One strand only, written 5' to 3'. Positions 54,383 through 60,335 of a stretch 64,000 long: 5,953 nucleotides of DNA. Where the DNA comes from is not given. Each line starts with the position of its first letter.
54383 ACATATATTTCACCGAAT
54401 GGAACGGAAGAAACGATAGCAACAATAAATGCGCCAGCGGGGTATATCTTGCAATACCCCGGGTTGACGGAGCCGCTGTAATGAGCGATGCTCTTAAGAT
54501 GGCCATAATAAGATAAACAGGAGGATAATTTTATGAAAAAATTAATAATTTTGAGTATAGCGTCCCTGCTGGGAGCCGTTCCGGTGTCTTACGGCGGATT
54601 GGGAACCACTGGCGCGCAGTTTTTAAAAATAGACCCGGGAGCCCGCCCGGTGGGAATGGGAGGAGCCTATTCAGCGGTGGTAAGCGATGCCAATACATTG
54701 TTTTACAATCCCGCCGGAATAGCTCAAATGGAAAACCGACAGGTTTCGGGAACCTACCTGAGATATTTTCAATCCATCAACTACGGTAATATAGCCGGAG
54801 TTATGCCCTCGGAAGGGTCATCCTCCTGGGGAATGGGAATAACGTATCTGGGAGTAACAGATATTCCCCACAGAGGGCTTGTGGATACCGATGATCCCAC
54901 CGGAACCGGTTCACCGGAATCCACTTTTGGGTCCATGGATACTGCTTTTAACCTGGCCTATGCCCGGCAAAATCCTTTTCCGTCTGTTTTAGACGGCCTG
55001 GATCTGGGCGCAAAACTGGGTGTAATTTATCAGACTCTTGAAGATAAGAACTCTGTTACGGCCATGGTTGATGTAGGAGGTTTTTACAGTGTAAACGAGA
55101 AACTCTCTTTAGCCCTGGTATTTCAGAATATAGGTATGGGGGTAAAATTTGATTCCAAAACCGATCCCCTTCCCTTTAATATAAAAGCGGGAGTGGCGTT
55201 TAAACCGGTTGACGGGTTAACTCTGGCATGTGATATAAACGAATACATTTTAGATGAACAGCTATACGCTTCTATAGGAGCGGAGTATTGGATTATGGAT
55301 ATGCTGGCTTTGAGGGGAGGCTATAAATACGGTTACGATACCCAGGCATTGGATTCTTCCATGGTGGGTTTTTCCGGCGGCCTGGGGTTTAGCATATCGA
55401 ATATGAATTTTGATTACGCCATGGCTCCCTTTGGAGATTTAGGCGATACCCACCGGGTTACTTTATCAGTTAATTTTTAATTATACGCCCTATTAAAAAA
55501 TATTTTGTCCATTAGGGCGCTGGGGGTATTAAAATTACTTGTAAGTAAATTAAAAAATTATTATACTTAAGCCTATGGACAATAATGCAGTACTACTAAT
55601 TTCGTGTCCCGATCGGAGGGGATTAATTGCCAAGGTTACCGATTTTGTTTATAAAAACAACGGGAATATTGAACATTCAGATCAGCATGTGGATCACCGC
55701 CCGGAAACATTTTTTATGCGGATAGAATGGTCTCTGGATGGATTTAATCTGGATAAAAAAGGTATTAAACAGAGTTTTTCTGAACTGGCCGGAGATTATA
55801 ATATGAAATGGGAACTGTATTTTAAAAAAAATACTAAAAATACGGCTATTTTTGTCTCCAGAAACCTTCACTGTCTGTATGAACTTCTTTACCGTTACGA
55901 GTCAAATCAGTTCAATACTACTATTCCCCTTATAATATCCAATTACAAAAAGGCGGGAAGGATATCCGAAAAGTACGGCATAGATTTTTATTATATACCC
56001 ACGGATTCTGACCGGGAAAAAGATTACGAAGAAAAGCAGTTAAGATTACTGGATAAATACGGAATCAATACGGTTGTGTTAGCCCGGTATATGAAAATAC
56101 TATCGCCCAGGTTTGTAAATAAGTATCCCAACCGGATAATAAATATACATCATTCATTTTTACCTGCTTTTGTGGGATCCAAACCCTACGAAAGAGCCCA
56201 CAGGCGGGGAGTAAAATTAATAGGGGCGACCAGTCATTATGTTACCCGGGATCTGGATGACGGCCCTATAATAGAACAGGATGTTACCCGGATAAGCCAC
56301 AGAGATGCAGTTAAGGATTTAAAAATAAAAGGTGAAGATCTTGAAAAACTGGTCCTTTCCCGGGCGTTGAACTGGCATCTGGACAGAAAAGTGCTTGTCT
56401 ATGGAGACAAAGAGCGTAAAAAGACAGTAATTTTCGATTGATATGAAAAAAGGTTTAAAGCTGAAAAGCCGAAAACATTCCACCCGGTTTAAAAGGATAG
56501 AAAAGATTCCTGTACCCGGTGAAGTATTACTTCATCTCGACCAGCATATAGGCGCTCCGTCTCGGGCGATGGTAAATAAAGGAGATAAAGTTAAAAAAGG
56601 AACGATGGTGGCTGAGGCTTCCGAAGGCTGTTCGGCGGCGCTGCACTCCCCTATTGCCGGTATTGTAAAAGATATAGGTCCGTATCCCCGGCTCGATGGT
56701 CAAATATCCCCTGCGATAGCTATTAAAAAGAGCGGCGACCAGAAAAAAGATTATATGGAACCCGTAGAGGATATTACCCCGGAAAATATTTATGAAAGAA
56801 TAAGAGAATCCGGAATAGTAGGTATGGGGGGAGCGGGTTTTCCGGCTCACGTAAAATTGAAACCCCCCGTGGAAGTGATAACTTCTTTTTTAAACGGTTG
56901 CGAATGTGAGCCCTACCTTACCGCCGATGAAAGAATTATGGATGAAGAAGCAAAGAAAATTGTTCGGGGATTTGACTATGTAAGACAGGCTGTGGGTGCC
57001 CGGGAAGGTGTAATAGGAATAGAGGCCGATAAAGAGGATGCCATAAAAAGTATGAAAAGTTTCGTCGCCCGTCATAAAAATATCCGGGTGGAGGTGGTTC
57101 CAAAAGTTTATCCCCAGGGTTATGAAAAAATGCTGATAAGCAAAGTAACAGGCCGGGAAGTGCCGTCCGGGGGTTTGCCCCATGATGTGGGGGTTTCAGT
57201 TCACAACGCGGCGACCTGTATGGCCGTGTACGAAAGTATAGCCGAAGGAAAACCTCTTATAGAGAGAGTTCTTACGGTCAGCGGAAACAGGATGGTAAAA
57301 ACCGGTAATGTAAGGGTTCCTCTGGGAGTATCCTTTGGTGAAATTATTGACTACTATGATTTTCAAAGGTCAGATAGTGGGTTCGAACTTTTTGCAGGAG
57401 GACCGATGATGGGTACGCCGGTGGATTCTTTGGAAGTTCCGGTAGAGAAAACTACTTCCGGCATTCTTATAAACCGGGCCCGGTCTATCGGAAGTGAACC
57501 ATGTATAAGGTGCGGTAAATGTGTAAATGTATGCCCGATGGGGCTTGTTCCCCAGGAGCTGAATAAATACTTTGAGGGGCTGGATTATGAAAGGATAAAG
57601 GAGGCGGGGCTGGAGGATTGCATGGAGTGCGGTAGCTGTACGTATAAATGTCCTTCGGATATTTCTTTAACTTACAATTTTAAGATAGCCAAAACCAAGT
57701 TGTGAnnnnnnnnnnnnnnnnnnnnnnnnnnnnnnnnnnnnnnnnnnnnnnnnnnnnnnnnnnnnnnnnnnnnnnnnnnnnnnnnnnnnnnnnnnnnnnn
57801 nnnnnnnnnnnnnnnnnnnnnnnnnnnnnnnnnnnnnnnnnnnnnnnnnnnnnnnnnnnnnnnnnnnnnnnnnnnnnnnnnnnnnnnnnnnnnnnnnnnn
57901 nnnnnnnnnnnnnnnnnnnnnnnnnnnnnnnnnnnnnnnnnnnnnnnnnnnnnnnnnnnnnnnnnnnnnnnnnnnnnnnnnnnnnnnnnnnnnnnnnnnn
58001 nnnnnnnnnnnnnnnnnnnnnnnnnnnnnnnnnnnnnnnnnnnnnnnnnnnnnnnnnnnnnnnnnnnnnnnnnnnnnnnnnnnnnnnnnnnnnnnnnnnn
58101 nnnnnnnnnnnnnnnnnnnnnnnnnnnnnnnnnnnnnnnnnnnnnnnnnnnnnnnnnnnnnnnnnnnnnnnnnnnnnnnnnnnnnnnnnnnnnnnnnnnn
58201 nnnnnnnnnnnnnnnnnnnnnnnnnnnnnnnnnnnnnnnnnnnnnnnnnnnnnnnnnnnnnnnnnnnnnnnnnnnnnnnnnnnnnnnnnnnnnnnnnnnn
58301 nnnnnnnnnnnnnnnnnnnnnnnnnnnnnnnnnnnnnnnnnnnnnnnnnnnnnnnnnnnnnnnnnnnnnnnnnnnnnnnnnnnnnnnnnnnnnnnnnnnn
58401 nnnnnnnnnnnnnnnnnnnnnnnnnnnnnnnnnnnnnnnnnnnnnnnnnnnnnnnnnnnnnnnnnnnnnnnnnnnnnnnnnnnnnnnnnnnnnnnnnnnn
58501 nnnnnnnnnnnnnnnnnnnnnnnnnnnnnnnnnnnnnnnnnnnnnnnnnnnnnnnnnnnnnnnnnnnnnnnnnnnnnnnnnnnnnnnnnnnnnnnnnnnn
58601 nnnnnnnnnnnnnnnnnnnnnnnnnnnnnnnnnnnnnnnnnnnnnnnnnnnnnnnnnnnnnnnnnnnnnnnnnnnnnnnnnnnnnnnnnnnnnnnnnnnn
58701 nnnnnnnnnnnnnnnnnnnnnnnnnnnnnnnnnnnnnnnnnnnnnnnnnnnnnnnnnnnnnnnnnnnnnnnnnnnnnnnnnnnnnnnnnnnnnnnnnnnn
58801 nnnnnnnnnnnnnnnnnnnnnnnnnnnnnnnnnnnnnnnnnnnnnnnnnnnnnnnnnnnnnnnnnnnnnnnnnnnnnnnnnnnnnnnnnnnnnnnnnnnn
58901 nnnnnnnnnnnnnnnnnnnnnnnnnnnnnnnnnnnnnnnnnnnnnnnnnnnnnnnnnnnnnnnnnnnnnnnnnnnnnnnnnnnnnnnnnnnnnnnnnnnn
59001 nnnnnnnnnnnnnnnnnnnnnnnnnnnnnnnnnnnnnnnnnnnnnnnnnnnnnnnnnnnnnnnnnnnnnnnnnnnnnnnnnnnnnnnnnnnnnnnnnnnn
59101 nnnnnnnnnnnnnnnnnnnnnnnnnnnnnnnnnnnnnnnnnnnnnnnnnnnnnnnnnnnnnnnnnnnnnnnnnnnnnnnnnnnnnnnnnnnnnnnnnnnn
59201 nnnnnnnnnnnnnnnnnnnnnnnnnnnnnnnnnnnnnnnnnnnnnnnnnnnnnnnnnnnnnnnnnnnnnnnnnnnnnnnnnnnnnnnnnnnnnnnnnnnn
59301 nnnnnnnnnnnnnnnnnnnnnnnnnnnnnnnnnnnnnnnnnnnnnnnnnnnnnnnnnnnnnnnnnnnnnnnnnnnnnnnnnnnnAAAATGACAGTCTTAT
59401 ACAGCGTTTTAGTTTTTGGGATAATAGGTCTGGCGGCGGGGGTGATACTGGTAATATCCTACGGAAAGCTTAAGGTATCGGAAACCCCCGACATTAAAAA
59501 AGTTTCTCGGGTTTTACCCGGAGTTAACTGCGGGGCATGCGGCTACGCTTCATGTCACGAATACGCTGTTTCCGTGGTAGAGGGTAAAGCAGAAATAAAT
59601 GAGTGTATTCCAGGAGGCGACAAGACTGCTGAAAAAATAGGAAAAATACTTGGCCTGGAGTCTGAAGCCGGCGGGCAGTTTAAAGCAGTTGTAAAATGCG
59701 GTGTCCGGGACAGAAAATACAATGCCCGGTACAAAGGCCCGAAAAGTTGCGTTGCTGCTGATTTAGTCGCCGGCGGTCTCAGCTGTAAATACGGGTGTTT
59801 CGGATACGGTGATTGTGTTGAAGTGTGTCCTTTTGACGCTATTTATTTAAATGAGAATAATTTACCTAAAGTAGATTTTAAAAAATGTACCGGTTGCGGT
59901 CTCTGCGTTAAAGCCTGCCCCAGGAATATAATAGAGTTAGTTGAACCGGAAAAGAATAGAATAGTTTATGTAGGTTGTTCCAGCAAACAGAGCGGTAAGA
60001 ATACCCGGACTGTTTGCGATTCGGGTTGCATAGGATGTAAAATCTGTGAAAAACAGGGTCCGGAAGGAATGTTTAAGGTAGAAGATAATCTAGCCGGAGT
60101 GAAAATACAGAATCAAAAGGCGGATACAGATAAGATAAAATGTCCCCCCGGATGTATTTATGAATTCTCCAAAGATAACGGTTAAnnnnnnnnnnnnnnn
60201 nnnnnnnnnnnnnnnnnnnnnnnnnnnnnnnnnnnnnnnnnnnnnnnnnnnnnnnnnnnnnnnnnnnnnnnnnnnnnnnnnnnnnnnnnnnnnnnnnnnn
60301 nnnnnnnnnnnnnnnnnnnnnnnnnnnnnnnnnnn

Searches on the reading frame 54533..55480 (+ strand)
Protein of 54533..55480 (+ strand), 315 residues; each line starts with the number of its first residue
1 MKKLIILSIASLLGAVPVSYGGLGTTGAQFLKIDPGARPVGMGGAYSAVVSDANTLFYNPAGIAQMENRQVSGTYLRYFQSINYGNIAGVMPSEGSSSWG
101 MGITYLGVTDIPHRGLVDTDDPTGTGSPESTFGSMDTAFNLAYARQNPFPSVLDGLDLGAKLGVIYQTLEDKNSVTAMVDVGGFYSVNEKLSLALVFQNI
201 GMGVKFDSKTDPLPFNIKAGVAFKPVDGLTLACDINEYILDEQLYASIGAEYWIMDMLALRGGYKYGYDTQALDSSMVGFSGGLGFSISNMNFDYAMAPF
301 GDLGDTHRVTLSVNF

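Call 55: search_protein_families(library=pfam, proteins=[window:54533-55480:+], max_evalue=0.00001)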
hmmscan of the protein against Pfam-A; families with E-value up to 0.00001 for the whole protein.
window:54533-55480:+ (315 aa): 1 family
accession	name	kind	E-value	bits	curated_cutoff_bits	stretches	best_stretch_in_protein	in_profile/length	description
PF19572.5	PorV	-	2.2e-06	27.8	27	1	25-224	10-218/243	Type IX secretion system protein PorV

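Call 65: search_protein_families(library=ncbifam, proteins=[window:54533-55480:+], max_evalue=0.001)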
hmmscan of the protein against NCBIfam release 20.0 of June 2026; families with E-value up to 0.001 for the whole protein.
window:54533-55480:+ (315 aa): 4 families
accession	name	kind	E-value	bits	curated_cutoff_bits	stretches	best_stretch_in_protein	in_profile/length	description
NF033709.1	PorV_fam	subfamily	1.2e-53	182.8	90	1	25-315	1-326/326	PorV/PorQ family protein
NF033711.1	T9SS_PorQ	equivalog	2.5e-33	115.5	220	1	5-225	3-213/335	type IX secretion system protein PorQ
NF052325.1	PorVQ2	equivalog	8.2e-21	74.3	325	1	29-200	28-198/354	putative type IX sorting system protein PorV2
NF033710.1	T9SS_OM_PorV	equivalog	7.4e-19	68.2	250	1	25-236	23-246/367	type IX secretion system outer membrane channel protein PorV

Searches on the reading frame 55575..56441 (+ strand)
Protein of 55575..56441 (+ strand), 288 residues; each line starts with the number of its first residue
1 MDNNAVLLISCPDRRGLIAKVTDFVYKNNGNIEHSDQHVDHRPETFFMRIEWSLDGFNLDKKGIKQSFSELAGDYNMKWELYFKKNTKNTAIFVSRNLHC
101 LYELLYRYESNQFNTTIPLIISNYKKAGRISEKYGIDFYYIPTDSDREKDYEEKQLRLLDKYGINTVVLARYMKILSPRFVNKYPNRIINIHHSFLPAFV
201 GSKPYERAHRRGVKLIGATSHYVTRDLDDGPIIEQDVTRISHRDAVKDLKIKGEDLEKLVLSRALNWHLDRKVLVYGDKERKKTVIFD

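Call 55: search_protein_families(library=pfam, proteins=[window:55575-56441:+], max_evalue=0.00001)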
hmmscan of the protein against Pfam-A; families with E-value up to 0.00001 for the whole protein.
window:55575-56441:+ (288 aa): 2 families
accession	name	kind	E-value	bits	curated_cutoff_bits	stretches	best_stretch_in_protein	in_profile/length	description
PF00551.24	Formyl_trans_N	-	8.4e-37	127.1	26.1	1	89-265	2-181/181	Formyl transferase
PF01842.31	ACT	-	7.1e-09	35.7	27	1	6-48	2-41/66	ACT domain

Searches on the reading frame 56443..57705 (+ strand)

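Call 55: search_protein_families(library=pfam, proteins=[window:56443-57705:+], max_evalue=0.00001)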
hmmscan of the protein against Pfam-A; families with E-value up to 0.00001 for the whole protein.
window:56443-57705:+ (420 aa): 10 families
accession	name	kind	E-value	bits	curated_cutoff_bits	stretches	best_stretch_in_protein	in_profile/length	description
PF01512.22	Complex1_51K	-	7.4e-48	162.7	31.2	1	120-264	1-150/150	Nuo51 FMN-binding domain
PF13375.12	RnfC_N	-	2.8e-23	82.3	25.6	1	2-97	4-99/101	RnfC Barrel sandwich hybrid domain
PF13183.11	Fer4_8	-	1.1e-09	39.1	27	1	352-407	3-68/68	4Fe-4S dicluster domain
PF13237.11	Fer4_10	-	1.1e-09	38.6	25.5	1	350-404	5-53/53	4Fe-4S dicluster domain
PF13187.11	Fer4_9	-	2.4e-09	37.5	27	1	354-406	2-50/52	4Fe-4S dicluster domain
PF12838.12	Fer4_7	-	3.2e-09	37.5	27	1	354-407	2-52/52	4Fe-4S dicluster domain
PF13534.11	Fer4_17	-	9.9e-08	32.9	22.2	1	354-408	2-61/61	4Fe-4S dicluster domain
PF12800.12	Fer4_4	-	1.5e-07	31.6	24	0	352-367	2-17/17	4Fe-4S binding domain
PF12797.12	Fer4_2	-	7.5e-07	29.1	24.5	0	351-365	7-21/22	4Fe-4S binding domain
PF00037.32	Fer4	-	1e-06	28.7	21.1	0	352-367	6-21/24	4Fe-4S binding domain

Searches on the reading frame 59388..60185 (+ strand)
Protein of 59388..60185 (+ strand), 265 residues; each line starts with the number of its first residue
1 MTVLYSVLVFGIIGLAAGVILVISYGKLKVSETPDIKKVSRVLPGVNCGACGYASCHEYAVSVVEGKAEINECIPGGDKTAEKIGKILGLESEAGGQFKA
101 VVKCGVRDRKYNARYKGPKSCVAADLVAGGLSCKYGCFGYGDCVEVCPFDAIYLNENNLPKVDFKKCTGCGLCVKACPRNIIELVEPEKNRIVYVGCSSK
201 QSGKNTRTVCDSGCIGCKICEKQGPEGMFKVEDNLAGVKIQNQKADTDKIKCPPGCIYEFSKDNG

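Call 55: search_protein_families(library=pfam, proteins=[window:59388-60185:+], max_evalue=0.00001)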
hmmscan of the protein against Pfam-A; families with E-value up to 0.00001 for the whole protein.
window:59388-60185:+ (265 aa): 8 families
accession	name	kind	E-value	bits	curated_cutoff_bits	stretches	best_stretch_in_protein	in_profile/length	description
PF04060.18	FeS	-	6.1e-15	55.1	23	1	43-75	1-33/33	Putative Fe-S cluster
PF12838.12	Fer4_7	-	1.7e-12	48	27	2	137-181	2-52/52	4Fe-4S dicluster domain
PF00037.32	Fer4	-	2.7e-10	40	21.1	1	160-183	1-24/24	4Fe-4S binding domain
PF14697.11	Fer4_21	-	7.8e-10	39.2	35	1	137-184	8-59/59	4Fe-4S dicluster domain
PF13187.11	Fer4_9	-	1.4e-07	31.8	27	1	137-181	2-51/52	4Fe-4S dicluster domain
PF25160.1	LdpA_Fe-S-bd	-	1.4e-07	31.7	27.6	1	143-184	9-45/49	LdpA Fe-S cluster-binding domain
PF13237.11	Fer4_10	-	2.2e-07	31.2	25.5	1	137-178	9-53/53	4Fe-4S dicluster domain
PF12797.12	Fer4_2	-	4e-06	26.9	24.5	1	160-178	3-21/22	4Fe-4S binding domain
